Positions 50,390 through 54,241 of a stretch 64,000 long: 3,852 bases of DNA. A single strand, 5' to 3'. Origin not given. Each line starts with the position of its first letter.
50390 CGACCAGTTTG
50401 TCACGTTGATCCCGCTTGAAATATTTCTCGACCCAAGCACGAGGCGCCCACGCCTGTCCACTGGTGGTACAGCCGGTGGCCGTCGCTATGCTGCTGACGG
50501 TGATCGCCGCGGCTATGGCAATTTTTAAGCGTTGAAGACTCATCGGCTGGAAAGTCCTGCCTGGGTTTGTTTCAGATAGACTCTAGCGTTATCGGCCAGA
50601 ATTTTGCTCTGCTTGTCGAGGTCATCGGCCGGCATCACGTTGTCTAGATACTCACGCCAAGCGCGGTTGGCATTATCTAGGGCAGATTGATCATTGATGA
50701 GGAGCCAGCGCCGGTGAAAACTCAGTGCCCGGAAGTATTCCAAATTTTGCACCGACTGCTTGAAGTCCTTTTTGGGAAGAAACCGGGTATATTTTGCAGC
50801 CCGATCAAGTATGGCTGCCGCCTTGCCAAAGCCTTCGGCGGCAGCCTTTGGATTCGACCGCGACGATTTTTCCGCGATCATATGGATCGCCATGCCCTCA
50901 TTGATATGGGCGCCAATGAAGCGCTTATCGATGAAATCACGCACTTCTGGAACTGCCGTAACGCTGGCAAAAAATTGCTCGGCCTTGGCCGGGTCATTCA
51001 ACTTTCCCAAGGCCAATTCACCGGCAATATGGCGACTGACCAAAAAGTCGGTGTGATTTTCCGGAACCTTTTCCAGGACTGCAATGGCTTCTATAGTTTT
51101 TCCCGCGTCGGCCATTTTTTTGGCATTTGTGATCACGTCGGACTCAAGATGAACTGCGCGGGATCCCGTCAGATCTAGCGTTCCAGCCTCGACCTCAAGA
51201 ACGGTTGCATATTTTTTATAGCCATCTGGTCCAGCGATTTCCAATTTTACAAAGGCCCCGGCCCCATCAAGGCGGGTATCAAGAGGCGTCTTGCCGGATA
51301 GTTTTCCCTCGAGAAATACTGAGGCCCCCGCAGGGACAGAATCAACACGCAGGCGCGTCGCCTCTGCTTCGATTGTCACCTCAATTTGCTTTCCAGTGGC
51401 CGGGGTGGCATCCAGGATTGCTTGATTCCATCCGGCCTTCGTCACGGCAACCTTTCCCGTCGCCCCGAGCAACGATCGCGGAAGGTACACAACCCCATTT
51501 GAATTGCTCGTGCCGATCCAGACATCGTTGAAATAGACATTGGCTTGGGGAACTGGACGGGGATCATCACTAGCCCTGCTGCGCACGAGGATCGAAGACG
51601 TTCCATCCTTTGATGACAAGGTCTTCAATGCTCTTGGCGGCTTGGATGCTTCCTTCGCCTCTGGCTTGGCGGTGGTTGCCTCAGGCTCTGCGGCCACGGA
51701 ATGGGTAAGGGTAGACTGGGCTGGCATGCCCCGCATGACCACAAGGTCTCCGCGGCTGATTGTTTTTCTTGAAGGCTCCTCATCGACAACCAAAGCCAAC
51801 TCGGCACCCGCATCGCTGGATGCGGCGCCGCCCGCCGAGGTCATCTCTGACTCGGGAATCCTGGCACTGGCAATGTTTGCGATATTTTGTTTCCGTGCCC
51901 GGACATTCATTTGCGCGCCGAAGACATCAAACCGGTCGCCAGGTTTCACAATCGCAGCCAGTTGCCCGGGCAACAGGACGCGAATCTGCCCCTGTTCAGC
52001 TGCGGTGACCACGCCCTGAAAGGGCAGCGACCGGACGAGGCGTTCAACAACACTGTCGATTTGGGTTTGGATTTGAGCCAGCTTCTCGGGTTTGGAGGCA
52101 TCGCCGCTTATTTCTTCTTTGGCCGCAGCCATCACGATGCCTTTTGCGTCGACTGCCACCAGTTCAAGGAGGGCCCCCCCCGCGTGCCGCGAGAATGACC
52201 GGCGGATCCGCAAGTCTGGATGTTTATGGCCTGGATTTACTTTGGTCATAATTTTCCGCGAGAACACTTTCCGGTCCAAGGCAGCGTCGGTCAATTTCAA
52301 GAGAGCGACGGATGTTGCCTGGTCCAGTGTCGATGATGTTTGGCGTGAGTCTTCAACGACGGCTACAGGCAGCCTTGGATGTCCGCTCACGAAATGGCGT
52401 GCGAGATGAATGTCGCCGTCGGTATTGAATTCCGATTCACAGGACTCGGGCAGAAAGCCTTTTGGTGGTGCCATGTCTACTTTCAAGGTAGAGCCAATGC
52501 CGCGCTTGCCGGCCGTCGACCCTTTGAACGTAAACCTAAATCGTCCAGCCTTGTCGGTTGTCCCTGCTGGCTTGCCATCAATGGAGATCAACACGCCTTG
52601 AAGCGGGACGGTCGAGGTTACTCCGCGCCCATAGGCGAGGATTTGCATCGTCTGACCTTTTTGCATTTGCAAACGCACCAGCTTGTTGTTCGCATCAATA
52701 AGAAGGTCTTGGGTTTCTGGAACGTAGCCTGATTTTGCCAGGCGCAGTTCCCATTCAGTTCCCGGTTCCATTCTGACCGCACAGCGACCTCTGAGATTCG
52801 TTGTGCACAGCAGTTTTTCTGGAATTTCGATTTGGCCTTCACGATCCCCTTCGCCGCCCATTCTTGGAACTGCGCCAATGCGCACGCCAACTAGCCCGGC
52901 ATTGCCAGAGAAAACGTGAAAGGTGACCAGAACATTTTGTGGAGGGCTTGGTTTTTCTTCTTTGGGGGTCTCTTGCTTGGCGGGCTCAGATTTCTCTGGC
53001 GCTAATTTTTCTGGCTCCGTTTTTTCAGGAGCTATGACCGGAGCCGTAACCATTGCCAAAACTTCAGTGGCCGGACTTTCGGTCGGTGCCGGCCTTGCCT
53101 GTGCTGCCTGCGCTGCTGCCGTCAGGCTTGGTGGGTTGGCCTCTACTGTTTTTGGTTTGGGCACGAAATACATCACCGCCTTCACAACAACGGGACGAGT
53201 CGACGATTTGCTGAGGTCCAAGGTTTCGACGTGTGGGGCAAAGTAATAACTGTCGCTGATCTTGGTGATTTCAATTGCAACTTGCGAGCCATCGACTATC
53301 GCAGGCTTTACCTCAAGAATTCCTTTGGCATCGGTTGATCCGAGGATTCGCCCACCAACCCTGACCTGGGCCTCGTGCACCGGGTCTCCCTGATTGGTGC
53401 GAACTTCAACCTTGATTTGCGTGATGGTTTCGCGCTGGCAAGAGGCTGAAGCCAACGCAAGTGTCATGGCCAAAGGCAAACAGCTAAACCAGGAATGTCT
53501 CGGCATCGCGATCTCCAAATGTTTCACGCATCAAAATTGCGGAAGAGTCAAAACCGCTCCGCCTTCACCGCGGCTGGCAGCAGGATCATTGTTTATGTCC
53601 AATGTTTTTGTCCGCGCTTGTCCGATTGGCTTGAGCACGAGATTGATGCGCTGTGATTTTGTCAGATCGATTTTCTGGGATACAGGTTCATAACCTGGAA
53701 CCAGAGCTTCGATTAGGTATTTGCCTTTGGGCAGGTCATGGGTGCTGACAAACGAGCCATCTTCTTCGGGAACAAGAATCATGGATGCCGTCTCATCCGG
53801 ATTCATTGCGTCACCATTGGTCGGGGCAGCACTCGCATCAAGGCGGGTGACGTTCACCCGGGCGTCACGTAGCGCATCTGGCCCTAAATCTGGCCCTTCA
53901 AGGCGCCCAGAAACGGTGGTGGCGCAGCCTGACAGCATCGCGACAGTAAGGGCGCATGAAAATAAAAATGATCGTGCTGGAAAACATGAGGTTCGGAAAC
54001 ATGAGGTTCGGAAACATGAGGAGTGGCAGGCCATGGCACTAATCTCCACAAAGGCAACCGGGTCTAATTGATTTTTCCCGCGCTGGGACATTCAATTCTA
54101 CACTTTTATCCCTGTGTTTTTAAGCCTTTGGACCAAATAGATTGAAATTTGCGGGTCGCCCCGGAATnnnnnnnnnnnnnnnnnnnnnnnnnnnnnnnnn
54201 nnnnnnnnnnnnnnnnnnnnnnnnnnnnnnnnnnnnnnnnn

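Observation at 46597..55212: Six-gene, tightly packed envelope operon of uncharacterised architecture ending in a REC-PilZ protein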

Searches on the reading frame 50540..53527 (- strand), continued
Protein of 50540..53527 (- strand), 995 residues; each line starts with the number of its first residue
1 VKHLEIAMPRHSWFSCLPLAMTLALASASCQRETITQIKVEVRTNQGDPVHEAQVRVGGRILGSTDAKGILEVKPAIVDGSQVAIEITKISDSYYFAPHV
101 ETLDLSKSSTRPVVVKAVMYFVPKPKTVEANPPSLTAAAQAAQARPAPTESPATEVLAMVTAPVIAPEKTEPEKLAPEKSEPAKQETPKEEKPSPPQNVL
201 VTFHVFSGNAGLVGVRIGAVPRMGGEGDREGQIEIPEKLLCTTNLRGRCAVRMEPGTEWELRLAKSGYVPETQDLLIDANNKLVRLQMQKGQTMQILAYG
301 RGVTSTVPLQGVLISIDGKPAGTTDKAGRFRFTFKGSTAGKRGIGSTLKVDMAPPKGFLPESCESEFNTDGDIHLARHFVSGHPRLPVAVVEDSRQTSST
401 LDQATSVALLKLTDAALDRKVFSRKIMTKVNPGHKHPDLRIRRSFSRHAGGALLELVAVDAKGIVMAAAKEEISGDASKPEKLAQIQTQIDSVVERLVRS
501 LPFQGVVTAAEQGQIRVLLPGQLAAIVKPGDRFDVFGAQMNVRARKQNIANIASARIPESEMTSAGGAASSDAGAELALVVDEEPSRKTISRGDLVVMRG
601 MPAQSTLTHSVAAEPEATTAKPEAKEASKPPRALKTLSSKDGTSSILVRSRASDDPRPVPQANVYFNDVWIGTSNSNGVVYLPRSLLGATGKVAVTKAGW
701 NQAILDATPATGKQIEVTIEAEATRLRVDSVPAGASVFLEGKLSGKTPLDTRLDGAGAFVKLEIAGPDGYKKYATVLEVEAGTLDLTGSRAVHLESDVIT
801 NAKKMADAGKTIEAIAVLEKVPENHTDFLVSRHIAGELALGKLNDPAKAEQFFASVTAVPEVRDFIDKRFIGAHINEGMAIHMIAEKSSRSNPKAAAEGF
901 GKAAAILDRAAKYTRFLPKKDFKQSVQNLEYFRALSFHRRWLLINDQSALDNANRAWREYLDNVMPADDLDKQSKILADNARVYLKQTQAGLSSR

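Call 32: predict_structure(alignment_id=A1)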
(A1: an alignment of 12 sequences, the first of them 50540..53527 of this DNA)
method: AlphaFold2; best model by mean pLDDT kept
length: 995 residues; sequences in the alignment: 12
mean_pLDDT: 77.1   pTM: 0.51
mean pLDDT of the five models: 77.1, 73.3, 73.0, 72.9, 72.0
residues with pLDDT >= 90: 278; 70-90: 493; 50-70: 78; < 50: 146
segments of 3 or more residues with pLDDT < 50: 1-13, 26-30, 127-176, 178-195, 224-234, 340-344, 562-570, 603-634
pLDDT, mean of each block of 10 residues (from residue 1): 37 49 51 78 87 89 90 82 88 86 76 86 58 29 29 25 26 33 35 57 89 89 48 59 91 85 85 83 85 90 78 91 93 73 66 91 87 89 79 75 83 92 87 81 82 88 85 81 88 88 86 84 78 87 85 83 47 73 72 84 35 25 27 49 82 75 88 90 81 88 88 87 86 88 90 76 87 86 80 89 91 93 89 94 93 94 88 93 93 93 93 82 81 94 89 91 63 81 91 73
secondary structure, 60 per line:
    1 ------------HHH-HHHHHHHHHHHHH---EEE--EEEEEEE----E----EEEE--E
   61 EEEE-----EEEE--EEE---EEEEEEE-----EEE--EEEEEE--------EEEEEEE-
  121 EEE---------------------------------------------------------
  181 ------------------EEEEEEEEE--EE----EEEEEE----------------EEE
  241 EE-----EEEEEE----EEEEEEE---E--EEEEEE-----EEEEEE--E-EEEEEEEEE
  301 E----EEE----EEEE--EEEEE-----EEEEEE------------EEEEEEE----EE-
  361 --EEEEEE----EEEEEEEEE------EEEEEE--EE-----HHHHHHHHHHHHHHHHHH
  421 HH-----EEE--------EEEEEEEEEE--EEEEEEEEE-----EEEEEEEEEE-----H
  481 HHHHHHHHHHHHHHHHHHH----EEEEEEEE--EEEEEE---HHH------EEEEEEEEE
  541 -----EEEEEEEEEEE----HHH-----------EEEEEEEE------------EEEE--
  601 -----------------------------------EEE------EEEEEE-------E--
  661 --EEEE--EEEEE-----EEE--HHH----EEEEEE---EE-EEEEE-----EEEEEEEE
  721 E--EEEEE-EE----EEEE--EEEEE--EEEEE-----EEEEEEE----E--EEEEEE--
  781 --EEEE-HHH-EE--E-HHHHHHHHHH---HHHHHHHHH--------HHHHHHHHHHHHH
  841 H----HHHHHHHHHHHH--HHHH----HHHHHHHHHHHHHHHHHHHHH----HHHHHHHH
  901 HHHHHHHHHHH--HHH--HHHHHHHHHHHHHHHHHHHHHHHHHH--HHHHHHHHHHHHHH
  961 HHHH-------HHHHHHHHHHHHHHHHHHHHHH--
elements in order (helices of 4 or more, strands of 3 or more residues): H17-29 E33-35 E38-44 E54-57 E60-64 E70-73 E76-78 E82-88 E94-96 E99-104 E113-119 E121-123 E199-207 E216-221 E238-242 E248-253 E258-264 E271-276 E282-287 E292-301 E306-308 E313-316 E319-323 E329-334 E347-353 E363-368 E373-381 E388-393 H403-422 E428-430 E439-448 E451-459 E465-474 H480-499 E504-511 E514-519 E532-540 E546-556 E575-582 E595-598 E636-638 E645-650 E663-666 E669-673 E679-681 E691-696 E703-707 E713-721 E724-728 E736-739 E742-746 E749-753 E759-765 E773-778 E783-786 H798-807 H811-819 H828-841 H846-857 H860-863 H868-888 H893-911 H919-944 H947-964 H972-993

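Call 34: fold_search(model_id=the predicted structure, library=pdb)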
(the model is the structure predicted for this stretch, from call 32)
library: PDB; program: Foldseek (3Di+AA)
matches with E <= 10: 1402; with E <= 0.001: 46
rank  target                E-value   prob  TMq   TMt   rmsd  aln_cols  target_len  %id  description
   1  8z5n_0                4.5e-08  1.00  0.11  0.23  23.2       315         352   10  Cryo-EM structure of the LPHT ring (released 2025-10-22)
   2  4oq1                  4.7e-08  1.00  0.12  0.28  25.6       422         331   11  Structure of the Streptococcal ancillary pilin (released 2014-04-23)
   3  6h04_A                1.7e-07  0.87  0.09  0.08  35.8      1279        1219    9  Closed conformation of the Membrane Attack Complex (released 2018-12-19)
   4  3rfz_B                2.1e-07  0.99  0.09  0.11  30.9       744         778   10  Crystal structure of the FimD usher bound to its cognate FimC:FimH substrate (released 2011-06-01)
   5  6h03_A                2.4e-07  0.85  0.09  0.08  35.9      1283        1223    9  OPEN CONFORMATION OF THE MEMBRANE ATTACK COMPLEX (released 2018-12-19)
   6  3w1e                  2.8e-07  1.00  0.12  0.25  13.6       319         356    9  Structure of FlgT, a flagellar basal body component protein (released 2013-04-03)
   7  3phs                  5.6e-07  1.00  0.12  0.34   9.2       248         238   12  Crystal Structure of GBS52, the minor pilin in gram-positive pathogen Streptococcus agalactiae (released 2010-11-17)
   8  4e0s_A                3.7e-06  0.63  0.09  0.06  35.9      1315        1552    8  Crystal Structure of C5b-6 (released 2012-04-18)
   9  5hts_C                5.0e-06  1.00  0.11  0.33  11.3       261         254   14  Crystal structure of shaft pilin spaA from Lactobacillus rhamnosus GG - D295N mutant (released 2016-07-20)
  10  5hts_B                6.1e-06  1.00  0.11  0.31  11.7       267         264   14  Crystal structure of shaft pilin spaA from Lactobacillus rhamnosus GG - D295N mutant (released 2016-07-20)
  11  7vcr_A                6.1e-06  1.00  0.09  0.17  29.7       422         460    8  Crystal Structure of PitA fragment from pilus islet-2 of Streptococcus oralis (released 2022-06-01)
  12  6vjb                  6.5e-06  0.63  0.08  0.07  37.1       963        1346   10  Crystal structure of a catalytically inactive CXC Chemokine-degrading protease SpyCEP from Streptococcus pyogenes (released 2020-04-15)
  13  5hts_D                8.7e-06  1.00  0.11  0.32  11.4       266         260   12  Crystal structure of shaft pilin spaA from Lactobacillus rhamnosus GG - D295N mutant (released 2016-07-20)
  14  7edd                  9.7e-06  0.63  0.08  0.07  30.2       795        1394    8  Crystal structure of a serine protease from Streptococcus pyogenes (released 2021-05-12)
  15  7vcr_B                1.1e-05  1.00  0.09  0.17  29.4       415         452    9  Crystal Structure of PitA fragment from pilus islet-2 of Streptococcus oralis (released 2022-06-01)
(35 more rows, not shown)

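Call 41: search_protein_families(library=pfam, proteins=[L006:41-454:+, L006:451-2535:+, L006:2586-3623:+, L006:3604-4482:+, L011:403-2283:+, L011:2298-2849:+, L011:2878-3576:+, L014:1752-3518:+, L018:125-1132:+, L018:2118-2765:+], max_evalue=0.01)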
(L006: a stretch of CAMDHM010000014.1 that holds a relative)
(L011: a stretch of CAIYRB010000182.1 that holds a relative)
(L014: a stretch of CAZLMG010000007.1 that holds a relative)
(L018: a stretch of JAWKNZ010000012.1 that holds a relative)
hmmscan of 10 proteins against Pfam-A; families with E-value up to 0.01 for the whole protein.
L006:41-454:+ (137 aa): 5 families
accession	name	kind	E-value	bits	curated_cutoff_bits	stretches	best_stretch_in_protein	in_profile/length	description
PF00561.26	Abhydrolase_1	-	1.4e-06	28.6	25.8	1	59-119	200-245/245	alpha/beta hydrolase fold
PF12697.13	Abhydrolase_6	-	2.5e-05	25.5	26.3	1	29-121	118-213/217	Alpha/beta hydrolase family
PF08386.16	Abhydrolase_4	-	0.00028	21.4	21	1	72-130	33-91/103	TAP-like protein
PF12146.15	Hydrolase_4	-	0.00042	20.1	27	1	47-118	165-238/239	Serine aminopeptidase, S33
PF21306.2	TetR_C_40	-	0.0032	18.4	27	1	20-71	38-88/117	Tetracyclin repressor-like, C-terminal domain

L006:451-2535:+ (694 aa): 1 family
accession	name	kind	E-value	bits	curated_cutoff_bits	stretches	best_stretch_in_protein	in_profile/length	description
PF02120.21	Flg_hook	-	1.6e-12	47.5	29.8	1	543-610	10-76/85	Flagellar hook-length control protein FliK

L006:2586-3623:+ (345 aa): 3 families
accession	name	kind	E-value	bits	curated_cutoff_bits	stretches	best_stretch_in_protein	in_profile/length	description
PF03963.19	FlgD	-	2.6e-21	76.1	27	1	79-136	17-74/75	Flagellar hook capping protein - N-terminal region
PF13860.13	FlgD_ig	-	3.7e-16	59.3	27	1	168-239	7-78/79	FlgD Ig-like domain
PF13861.12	FLgD_tudor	-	0.0025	18.4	26.9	1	153-278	9-57/58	FlgD Tudor-like domain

L006:3604-4482:+ (292 aa): 0 families

L011:403-2283:+ (626 aa): 0 families

L011:2298-2849:+ (183 aa): 0 families

L011:2878-3576:+ (232 aa): 0 families

L014:1752-3518:+ (588 aa): 0 families

L018:125-1132:+ (335 aa): 1 family
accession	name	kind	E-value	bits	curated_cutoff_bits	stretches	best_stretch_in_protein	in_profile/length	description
PF18958.6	DUF5700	-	0.0071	16.2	25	0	49-106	121-178/283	Putative zinc dependent peptidase (DUF5700)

L018:2118-2765:+ (215 aa): 0 families

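Call 46: search_protein_families(library=pfam, proteins=[L001:8885-9571:+, L005:1992-2630:+, L024:8937-9542:+, L006:3604-4482:+, L011:403-2283:+, L011:2878-3576:+, L011:2298-2849:+], max_evalue=1)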
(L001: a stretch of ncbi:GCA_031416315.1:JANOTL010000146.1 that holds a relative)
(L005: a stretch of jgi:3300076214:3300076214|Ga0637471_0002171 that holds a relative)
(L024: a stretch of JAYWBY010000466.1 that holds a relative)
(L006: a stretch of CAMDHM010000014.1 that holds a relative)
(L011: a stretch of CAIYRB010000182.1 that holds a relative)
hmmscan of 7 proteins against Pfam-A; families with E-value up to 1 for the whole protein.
L001:8885-9571:+ (228 aa): 1 family
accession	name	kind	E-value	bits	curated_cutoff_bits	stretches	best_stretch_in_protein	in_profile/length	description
PF08239.17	SH3_3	-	9.6e-05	22.9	27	1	100-151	3-53/54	Bacterial SH3 domain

L005:1992-2630:+ (212 aa): 0 families

L024:8937-9542:+ (202 aa): 1 family
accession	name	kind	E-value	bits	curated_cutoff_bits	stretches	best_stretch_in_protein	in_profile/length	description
PF08239.17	SH3_3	-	0.013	16.1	27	1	74-125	3-53/54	Bacterial SH3 domain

L006:3604-4482:+ (292 aa): 0 families

L011:403-2283:+ (626 aa): 3 families
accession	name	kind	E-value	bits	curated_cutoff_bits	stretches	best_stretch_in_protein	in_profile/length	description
PF18958.6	DUF5700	-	0.017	15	25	1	369-438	127-191/283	Putative zinc dependent peptidase (DUF5700)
PF10026.15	DUF2268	-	0.078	12.9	23.6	1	374-432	65-118/195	Predicted Zn-dependent protease (DUF2268)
PF04965.19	GPW_gp25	-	0.24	11.7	27.2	0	143-162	44-63/96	Baseplate wedge protein gp25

L011:2878-3576:+ (232 aa): 0 families

L011:2298-2849:+ (183 aa): 1 family
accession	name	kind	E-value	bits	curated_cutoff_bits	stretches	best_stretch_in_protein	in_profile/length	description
PF19135.5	DUF5818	-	0.078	13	27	0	116-146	13-42/57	Protein of unknown function (DUF5818)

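Call 58: search_protein_families(library=pfam, alignment_id=A1, max_evalue=1)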
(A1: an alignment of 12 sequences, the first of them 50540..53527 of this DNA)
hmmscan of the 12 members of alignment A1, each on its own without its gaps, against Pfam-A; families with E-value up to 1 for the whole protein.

A. member 1, window:50540-53527:- (995 aa): 6 families
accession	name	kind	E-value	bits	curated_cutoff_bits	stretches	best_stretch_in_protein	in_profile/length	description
PF08308.17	PEGA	-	1.4e-08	35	20.8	1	725-782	3-58/71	PEGA domain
PF13715.12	CarbopepD_reg_2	-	0.0026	18.2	32.2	0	307-333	12-39/88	CarboxypepD_reg-like domain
PF13620.12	CarboxypepD_reg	-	0.0081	16.9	32.3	0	306-333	11-43/82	Carboxypeptidase regulatory-like domain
PF02369.22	Big_1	-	0.027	15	34.9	0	320-348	52-80/93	Bacterial Ig-like domain (group 1)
PF25058.1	ARM_TT21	-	0.028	14.8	27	1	798-848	97-147/155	Tetratricopeptide repeat protein 21 ARM repeat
PF23374.1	Fn3_arc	-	0.049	14.1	28.9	0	39-71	24-56/78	Archaeal fibronectin-III type-like domain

B. families by the number of members that match (of 12 scanned): 16 families
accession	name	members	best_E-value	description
PF08308.17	PEGA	12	4.7e-17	PEGA domain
PF23374.1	Fn3_arc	11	5.5e-06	Archaeal fibronectin-III type-like domain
PF25058.1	ARM_TT21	11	0.00034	Tetratricopeptide repeat protein 21 ARM repeat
PF13715.12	CarbopepD_reg_2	9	3.1e-09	CarboxypepD_reg-like domain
PF13620.12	CarboxypepD_reg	4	2.3e-08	Carboxypeptidase regulatory-like domain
PF22820.2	TcaA_3rd_4th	3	9.1e-05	TcaA protein 3rd/4th domain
PF02369.22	Big_1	3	0.027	Bacterial Ig-like domain (group 1)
PF13424.12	TPR_12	2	0.0053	Tetratricopeptide repeat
PF16371.11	MetallophosN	2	0.77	N terminal of Calcineurin-like phosphoesterase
PF16976.10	RcpC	1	0.0069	Flp pilus assembly protein RcpC/CpaB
PF16538.11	FlgT_C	1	0.0081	Flagellar assembly protein T, C-terminal domain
PF23270.1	HAD_RAM2_N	1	0.018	Glycerol-3-phosphate acyltransferase RAM2-like, HAD-like domain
PF13428.12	TPR_14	1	0.058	Tetratricopeptide repeat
PF13464.11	RodZ_C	1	0.062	RodZ C-terminal domain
PF07171.17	MlrC_C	1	0.064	MlrC C-terminus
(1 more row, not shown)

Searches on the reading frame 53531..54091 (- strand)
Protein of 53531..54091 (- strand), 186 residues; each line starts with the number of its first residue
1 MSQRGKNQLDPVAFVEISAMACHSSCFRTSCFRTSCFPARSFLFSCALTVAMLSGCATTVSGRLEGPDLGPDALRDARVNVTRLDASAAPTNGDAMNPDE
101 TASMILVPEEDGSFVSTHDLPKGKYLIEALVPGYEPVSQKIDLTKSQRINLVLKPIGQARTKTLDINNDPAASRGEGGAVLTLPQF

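Call 4: search_protein_families(library=pfam, proteins=[window:53531-54091:-], max_evalue=0.1)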
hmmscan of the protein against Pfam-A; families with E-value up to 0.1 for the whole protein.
window:53531-54091:- (186 aa): 4 families
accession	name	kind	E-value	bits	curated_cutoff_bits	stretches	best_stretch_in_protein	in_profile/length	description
PF08308.17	PEGA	-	0.0015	18.8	20.8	1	116-153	28-67/71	PEGA domain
PF09430.16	EMC7_beta-sandw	-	0.0018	18.9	26.6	1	99-150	17-66/122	ER membrane protein complex subunit 7, beta-sandwich domain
PF13620.12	CarboxypepD_reg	-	0.011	16.5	32.3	1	109-151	35-79/82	Carboxypeptidase regulatory-like domain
PF13715.12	CarbopepD_reg_2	-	0.068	13.6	32.2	0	108-153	30-76/88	CarboxypepD_reg-like domain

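Call 5: search_protein_families(library=ncbifam, proteins=[window:53531-54091:-], max_evalue=0.1)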
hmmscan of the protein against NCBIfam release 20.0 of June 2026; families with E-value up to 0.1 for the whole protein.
window:53531-54091:- (186 aa): 0 families
